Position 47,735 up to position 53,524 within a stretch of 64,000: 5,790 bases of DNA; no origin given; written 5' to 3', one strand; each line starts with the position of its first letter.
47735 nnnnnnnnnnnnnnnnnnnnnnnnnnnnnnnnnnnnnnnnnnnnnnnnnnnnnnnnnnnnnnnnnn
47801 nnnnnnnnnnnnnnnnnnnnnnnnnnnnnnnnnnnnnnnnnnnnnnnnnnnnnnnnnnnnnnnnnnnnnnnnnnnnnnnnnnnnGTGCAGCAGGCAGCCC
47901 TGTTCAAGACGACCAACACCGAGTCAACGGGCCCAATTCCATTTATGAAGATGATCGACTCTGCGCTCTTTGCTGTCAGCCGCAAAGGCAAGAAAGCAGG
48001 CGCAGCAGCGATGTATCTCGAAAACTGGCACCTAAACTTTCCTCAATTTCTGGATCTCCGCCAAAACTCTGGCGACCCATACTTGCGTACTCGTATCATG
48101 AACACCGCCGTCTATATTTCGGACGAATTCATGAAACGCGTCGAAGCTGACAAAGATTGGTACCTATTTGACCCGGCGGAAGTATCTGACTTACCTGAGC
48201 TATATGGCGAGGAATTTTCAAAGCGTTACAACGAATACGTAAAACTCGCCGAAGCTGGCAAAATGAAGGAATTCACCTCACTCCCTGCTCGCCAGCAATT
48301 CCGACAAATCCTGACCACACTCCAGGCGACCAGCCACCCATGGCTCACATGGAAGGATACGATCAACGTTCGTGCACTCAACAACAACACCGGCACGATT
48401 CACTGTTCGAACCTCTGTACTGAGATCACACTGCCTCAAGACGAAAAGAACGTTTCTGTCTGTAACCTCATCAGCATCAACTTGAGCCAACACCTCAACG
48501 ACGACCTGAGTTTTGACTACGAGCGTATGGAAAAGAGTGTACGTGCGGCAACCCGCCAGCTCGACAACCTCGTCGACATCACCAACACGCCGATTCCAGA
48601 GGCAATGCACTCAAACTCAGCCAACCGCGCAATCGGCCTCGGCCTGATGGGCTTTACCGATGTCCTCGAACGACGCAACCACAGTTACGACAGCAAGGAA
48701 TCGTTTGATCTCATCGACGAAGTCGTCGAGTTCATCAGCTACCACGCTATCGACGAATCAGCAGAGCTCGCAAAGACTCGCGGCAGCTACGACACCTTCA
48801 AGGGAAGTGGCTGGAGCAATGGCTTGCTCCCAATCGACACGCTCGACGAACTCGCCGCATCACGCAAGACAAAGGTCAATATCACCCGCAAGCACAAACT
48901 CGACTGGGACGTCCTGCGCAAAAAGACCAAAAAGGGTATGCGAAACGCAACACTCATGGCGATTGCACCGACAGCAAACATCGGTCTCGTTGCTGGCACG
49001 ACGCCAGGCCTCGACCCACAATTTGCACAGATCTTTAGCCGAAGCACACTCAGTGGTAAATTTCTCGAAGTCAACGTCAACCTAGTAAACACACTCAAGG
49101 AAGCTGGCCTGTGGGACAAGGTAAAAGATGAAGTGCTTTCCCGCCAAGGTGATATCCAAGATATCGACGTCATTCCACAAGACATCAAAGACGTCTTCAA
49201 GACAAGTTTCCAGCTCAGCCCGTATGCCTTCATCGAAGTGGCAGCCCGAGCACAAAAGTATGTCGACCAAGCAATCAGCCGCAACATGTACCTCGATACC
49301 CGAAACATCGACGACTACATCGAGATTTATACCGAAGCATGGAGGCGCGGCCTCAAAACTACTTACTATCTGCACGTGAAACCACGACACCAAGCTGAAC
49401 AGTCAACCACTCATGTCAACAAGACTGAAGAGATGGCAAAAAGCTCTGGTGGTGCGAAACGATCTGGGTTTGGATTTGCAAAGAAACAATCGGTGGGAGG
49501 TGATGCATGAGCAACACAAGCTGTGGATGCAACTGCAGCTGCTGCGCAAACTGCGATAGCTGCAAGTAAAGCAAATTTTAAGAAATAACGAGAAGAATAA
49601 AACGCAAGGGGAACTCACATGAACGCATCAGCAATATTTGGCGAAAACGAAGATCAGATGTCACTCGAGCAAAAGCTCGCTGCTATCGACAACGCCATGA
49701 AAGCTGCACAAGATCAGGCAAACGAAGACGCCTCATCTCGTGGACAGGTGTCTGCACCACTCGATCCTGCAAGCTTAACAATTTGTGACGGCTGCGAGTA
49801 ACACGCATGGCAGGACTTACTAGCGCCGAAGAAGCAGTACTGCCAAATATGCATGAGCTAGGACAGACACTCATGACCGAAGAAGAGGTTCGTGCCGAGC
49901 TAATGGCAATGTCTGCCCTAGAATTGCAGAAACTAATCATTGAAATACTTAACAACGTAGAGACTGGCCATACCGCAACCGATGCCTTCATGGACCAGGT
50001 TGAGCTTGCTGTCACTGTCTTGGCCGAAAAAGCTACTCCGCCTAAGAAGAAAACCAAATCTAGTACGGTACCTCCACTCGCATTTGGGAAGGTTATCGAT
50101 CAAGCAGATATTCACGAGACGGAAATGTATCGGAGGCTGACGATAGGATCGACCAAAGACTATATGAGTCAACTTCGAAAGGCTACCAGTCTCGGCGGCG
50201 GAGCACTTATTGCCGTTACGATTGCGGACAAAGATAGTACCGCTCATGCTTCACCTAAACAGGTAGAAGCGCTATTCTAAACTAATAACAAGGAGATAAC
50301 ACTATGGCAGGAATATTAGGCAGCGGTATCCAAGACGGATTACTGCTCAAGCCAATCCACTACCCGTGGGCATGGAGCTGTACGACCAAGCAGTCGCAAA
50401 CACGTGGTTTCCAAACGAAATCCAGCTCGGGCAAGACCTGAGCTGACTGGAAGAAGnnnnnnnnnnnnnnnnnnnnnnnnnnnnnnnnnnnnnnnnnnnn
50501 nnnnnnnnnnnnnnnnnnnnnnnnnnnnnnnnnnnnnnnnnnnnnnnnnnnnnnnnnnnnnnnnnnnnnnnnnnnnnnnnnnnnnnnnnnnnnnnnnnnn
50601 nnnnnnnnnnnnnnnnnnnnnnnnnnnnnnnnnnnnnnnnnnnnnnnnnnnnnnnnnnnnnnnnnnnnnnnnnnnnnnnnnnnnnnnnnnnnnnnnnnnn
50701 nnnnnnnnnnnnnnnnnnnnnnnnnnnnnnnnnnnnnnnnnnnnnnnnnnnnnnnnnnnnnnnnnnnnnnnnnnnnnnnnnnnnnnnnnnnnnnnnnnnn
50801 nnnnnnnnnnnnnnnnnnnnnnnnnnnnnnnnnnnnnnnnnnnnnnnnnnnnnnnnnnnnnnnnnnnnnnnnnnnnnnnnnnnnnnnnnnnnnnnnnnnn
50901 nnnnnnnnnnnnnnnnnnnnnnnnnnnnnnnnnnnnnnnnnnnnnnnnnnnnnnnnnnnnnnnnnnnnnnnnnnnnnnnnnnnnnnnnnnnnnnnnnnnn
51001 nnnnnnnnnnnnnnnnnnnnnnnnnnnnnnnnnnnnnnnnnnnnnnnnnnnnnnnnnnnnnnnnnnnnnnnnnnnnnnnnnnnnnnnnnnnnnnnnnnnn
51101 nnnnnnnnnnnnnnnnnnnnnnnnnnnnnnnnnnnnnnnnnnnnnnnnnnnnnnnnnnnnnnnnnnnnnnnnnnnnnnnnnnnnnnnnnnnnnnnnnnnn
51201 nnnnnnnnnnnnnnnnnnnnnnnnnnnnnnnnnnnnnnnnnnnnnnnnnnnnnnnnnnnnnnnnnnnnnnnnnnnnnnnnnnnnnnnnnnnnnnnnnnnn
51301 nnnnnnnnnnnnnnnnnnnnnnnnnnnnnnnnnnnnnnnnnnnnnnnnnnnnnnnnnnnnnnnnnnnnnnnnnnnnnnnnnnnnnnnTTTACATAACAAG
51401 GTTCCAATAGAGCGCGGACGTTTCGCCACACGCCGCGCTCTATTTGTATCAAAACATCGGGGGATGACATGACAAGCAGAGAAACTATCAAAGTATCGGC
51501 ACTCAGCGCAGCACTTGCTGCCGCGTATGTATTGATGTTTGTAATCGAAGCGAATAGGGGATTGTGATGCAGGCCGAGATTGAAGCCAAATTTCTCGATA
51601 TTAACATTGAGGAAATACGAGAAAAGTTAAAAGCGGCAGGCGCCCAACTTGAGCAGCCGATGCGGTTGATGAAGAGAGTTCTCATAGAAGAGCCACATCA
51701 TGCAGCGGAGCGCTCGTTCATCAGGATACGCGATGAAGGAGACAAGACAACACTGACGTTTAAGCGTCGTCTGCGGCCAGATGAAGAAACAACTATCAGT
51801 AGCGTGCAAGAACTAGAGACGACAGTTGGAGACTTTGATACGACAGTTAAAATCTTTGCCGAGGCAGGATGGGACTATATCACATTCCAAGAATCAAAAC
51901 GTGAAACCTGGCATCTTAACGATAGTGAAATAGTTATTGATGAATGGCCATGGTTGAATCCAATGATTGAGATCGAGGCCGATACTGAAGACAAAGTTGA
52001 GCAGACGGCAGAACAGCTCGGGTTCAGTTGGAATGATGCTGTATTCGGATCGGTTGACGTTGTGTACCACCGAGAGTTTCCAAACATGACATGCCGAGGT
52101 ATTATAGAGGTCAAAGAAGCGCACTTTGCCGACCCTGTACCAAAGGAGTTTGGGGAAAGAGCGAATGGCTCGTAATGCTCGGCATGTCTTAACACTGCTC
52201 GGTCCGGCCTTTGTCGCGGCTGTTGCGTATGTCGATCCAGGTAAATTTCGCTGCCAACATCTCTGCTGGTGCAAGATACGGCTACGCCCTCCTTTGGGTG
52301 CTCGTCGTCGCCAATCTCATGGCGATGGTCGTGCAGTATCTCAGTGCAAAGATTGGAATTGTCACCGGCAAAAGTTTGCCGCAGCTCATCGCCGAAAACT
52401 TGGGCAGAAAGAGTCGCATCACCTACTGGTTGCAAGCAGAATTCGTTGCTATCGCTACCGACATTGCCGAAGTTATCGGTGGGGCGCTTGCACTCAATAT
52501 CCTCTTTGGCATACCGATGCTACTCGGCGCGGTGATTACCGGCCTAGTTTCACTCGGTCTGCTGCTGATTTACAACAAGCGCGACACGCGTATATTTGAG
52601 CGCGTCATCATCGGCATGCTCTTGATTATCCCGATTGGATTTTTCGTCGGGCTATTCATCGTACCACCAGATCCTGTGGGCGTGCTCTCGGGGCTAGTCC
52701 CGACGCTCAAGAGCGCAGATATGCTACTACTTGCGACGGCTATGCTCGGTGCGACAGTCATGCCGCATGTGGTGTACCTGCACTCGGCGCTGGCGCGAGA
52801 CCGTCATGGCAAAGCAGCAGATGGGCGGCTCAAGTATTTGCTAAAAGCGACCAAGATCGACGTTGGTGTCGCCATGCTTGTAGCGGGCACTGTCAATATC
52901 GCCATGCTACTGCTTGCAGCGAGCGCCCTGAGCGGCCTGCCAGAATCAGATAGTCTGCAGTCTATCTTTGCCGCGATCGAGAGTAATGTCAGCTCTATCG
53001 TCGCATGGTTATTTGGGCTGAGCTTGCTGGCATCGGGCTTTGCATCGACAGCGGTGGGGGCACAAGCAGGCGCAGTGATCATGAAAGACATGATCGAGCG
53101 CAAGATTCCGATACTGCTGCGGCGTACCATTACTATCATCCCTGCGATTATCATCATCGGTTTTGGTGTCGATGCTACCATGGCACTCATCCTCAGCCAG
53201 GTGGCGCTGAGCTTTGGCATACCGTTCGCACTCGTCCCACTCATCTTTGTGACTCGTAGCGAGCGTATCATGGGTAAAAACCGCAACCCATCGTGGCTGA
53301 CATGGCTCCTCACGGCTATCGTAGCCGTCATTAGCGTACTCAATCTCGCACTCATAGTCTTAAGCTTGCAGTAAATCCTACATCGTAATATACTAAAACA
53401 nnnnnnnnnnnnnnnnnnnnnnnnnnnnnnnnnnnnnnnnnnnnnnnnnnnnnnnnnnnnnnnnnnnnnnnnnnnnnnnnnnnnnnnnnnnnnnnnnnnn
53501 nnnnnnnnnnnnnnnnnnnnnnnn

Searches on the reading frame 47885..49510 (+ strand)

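Call 26: search_protein_families(library=pfam, proteins=[window:47885-49510:+], max_evalue=0.00001)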
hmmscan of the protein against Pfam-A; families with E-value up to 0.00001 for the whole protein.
window:47885-49510:+ (541 aa): 1 family
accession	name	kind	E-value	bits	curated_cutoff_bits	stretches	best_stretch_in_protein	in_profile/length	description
PF02867.20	Ribonuc_red_lgC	-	7.9e-146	487.2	23.9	1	5-496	44-523/523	Ribonucleotide reductase, barrel domain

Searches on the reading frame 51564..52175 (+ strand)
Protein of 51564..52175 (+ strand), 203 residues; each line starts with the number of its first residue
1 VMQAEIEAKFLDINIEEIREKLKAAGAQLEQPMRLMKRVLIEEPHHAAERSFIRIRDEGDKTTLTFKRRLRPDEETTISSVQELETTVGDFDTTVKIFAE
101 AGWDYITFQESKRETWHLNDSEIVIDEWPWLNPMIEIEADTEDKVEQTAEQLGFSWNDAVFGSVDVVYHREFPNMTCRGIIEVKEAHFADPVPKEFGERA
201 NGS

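Call 16: search_protein_families(library=pfam, proteins=[window:51564-52175:+], max_evalue=0.001)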
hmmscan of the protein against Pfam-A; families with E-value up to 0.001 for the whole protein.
window:51564-52175:+ (203 aa): 1 family
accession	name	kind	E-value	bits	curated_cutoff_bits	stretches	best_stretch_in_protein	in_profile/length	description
PF01928.26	CYTH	-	4.2e-12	46.7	23.2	1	4-151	2-159/179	CYTH domain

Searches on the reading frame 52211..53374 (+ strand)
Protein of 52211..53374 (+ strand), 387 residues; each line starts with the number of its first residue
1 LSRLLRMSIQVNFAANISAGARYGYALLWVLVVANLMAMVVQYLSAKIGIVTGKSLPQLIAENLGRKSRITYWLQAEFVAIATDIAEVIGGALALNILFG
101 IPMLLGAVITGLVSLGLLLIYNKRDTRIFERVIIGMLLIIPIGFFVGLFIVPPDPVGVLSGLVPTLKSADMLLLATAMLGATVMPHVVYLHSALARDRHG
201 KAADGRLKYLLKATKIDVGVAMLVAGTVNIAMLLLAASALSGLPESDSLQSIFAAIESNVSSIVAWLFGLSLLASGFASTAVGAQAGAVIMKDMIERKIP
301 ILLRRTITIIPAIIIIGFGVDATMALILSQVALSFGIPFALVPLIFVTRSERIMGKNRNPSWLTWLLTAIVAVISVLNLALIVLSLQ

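Call 16: search_protein_families(library=pfam, proteins=[window:52211-53374:+], max_evalue=0.001)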
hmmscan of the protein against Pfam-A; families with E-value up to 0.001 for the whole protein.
window:52211-53374:+ (387 aa): 1 family
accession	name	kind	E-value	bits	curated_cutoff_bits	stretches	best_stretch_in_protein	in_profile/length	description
PF01566.24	Nramp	-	3.9e-105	352.3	29.8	1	13-359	1-355/357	Natural resistance-associated macrophage protein-like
